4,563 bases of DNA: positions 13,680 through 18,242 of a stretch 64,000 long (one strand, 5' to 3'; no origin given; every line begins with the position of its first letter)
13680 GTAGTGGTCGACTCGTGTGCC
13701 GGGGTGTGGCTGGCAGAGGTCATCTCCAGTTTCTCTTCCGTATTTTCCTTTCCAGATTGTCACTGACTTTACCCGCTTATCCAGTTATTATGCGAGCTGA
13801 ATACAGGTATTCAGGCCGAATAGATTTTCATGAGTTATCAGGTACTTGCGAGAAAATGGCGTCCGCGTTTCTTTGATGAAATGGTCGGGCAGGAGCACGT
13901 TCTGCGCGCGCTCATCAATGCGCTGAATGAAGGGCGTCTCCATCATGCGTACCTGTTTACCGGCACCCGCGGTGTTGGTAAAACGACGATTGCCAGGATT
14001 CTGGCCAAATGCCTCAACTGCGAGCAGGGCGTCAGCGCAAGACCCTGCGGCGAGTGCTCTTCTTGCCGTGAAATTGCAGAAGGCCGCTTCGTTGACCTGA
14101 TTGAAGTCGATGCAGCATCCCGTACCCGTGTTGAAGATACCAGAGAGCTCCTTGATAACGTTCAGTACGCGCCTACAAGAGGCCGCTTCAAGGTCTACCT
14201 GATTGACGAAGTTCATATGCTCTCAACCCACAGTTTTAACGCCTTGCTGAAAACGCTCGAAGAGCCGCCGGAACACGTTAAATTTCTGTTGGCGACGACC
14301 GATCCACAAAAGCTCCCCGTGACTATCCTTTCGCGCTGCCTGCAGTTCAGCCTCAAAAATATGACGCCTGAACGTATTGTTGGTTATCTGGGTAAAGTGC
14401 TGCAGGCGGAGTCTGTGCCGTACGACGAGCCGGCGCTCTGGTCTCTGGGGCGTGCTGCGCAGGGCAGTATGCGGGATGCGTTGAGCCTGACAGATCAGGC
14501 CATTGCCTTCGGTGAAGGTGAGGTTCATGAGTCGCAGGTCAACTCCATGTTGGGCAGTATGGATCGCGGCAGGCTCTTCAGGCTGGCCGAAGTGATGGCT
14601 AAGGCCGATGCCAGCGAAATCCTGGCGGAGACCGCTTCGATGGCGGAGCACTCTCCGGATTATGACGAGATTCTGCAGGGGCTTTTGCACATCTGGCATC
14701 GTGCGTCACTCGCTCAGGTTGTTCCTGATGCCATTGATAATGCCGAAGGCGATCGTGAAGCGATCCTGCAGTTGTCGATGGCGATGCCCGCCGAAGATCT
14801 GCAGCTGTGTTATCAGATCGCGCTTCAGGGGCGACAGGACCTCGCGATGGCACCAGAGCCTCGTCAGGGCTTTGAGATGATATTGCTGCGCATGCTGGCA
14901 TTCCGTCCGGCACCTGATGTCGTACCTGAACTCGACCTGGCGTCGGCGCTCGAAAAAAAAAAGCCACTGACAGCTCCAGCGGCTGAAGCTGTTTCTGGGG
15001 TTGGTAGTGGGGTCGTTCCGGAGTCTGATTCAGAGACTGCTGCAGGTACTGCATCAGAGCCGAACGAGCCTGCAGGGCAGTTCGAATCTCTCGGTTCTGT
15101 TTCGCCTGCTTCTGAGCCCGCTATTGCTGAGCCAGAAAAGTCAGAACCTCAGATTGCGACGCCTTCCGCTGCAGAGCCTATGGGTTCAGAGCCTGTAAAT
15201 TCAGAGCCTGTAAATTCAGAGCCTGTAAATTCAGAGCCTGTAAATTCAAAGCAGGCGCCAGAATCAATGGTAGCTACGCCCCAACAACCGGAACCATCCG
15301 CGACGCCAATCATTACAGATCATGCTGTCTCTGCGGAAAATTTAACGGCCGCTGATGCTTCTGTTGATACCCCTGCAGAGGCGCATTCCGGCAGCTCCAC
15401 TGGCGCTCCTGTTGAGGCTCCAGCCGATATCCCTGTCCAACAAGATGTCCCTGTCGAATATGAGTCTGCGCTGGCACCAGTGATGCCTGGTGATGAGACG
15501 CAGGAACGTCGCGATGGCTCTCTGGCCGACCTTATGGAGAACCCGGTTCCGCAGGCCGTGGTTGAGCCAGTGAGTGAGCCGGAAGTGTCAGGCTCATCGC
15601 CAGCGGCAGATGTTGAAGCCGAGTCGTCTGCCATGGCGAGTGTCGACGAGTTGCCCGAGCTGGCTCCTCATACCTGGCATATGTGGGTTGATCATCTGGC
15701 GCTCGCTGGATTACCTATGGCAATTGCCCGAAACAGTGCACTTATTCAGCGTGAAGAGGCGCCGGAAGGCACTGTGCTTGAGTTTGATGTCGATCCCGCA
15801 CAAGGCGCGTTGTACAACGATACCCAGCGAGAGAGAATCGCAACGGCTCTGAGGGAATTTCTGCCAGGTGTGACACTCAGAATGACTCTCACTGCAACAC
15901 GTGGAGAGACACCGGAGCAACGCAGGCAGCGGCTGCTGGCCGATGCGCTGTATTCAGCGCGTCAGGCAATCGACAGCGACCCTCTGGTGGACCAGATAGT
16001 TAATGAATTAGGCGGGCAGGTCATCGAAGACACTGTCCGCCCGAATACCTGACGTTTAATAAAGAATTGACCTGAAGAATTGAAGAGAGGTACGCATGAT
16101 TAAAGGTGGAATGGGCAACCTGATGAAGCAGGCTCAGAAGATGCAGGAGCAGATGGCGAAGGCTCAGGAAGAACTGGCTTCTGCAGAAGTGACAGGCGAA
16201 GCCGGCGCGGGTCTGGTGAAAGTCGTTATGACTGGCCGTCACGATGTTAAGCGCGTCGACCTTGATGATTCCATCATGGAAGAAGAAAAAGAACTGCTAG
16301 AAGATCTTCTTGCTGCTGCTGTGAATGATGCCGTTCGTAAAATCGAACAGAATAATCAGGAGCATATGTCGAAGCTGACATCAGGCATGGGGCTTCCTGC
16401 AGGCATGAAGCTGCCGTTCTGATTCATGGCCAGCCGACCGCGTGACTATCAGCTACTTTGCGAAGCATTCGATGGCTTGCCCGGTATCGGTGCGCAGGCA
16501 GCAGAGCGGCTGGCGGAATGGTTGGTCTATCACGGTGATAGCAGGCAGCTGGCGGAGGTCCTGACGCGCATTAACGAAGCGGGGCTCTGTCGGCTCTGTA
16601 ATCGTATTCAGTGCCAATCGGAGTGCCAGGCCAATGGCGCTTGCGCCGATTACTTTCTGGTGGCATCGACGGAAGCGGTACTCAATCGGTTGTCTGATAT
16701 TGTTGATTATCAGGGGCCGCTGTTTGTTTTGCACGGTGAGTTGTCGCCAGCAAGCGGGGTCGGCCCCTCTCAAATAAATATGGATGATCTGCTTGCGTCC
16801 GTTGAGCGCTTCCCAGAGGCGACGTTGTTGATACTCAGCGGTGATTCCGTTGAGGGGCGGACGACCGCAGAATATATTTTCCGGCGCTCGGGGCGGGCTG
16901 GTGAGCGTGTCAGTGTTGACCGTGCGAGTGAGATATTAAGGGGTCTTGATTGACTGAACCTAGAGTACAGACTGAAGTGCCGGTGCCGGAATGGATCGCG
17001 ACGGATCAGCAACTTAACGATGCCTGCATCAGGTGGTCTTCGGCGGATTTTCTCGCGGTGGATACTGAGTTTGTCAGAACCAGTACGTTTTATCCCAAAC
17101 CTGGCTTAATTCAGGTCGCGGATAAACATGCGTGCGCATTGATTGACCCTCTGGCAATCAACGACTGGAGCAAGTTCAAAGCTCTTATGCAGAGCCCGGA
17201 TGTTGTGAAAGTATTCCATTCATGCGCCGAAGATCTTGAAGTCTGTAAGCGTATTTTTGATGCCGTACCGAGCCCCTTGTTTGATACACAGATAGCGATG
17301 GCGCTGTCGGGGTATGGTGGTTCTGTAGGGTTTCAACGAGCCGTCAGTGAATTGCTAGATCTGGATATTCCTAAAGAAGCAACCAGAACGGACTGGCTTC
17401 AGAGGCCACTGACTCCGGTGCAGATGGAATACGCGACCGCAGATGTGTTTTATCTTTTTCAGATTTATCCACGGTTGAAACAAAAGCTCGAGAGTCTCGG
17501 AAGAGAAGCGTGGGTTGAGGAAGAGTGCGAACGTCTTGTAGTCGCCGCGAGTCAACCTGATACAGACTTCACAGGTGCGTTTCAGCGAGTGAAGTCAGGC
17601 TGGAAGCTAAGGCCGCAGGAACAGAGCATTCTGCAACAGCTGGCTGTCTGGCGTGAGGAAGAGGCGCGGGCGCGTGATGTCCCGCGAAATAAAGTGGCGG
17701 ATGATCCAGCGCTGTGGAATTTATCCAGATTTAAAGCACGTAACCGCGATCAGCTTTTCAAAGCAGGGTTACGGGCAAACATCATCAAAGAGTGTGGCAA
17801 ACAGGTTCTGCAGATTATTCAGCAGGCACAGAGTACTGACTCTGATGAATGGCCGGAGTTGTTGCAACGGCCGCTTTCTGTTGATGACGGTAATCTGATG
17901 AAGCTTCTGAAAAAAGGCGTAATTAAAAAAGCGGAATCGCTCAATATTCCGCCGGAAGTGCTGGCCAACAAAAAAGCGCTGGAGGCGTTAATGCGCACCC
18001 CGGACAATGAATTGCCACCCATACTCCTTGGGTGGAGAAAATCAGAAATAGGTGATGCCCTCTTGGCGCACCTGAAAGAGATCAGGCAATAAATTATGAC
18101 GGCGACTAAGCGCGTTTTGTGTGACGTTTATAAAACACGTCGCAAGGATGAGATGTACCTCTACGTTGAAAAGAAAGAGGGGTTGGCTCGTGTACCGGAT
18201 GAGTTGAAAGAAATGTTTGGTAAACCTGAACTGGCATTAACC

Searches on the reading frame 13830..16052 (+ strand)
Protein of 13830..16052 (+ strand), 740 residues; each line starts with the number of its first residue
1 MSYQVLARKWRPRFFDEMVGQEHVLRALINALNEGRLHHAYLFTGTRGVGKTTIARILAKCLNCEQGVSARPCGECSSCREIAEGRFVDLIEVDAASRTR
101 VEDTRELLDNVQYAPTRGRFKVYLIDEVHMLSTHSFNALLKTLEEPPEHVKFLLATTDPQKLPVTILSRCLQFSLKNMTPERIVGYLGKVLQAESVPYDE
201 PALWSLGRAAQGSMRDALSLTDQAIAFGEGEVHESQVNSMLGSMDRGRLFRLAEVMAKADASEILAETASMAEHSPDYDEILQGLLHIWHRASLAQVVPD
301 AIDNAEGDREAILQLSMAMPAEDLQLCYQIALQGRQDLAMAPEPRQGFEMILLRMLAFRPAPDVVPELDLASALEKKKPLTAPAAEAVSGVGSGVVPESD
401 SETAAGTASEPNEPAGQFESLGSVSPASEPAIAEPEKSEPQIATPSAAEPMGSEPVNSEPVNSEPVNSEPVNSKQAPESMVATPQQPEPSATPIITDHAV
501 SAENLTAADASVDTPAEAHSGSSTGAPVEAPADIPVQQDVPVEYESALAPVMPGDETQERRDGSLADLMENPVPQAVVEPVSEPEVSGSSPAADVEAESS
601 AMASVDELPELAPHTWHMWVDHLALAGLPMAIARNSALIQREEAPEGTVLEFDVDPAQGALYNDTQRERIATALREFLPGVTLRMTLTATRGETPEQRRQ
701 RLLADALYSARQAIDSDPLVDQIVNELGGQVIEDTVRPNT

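Call 62: search_protein_families(library=pfam, proteins=[window:13830-16052:+], max_evalue=0.0001)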
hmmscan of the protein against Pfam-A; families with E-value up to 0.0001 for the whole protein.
window:13830-16052:+ (740 aa): 9 families
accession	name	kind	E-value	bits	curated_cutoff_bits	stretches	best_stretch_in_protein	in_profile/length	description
PF13177.12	DNA_pol3_delta2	-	5.8e-45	153.6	27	1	20-178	1-160/161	DNA polymerase III, delta subunit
PF12169.13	DNA_pol3_gamma3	-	1e-26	93.9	24.4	1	232-357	1-129/143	DNA polymerase III subunits gamma and tau domain III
PF22608.2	DNAX_ATPase_lid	-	1.3e-22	79.7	27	1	183-230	2-49/49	DNA polymerase III clamp loader subunit, ATPase lid domain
PF00004.35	AAA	-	5.6e-11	43.5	21.2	1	42-171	2-124/131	ATPase family associated with various cellular activities (AAA)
PF12170.13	DNA_pol3_tau_5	-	1.2e-06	29.2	28.8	1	614-735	22-141/142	DNA polymerase III tau subunit V interacting with alpha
PF07728.20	AAA_5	-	1.2e-06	29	22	1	42-147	3-94/139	AAA domain (dynein-related subfamily)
PF13401.12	AAA_22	-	2.3e-06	28.4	27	1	41-156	8-122/130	AAA domain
PF13191.12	AAA_16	-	5.3e-06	27.5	32.6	1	19-146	3-159/167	AAA ATPase domain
PF05496.18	RuvB_N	-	5.4e-06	26.7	27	1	11-72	2-67/159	Holliday junction DNA helicase RuvB P-loop domain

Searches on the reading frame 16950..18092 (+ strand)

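Call 62: search_protein_families(library=pfam, proteins=[window:16950-18092:+], max_evalue=0.0001)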
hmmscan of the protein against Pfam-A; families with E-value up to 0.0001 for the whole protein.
window:16950-18092:+ (380 aa): 2 families
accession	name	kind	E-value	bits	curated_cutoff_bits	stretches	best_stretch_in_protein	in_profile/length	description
PF01612.26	DNA_pol_A_exo1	-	1.8e-39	135.8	23.6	1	14-181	2-173/173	3'-5' exonuclease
PF00570.28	HRDC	-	3e-14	53.1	23.8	1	225-290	2-68/68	HRDC domain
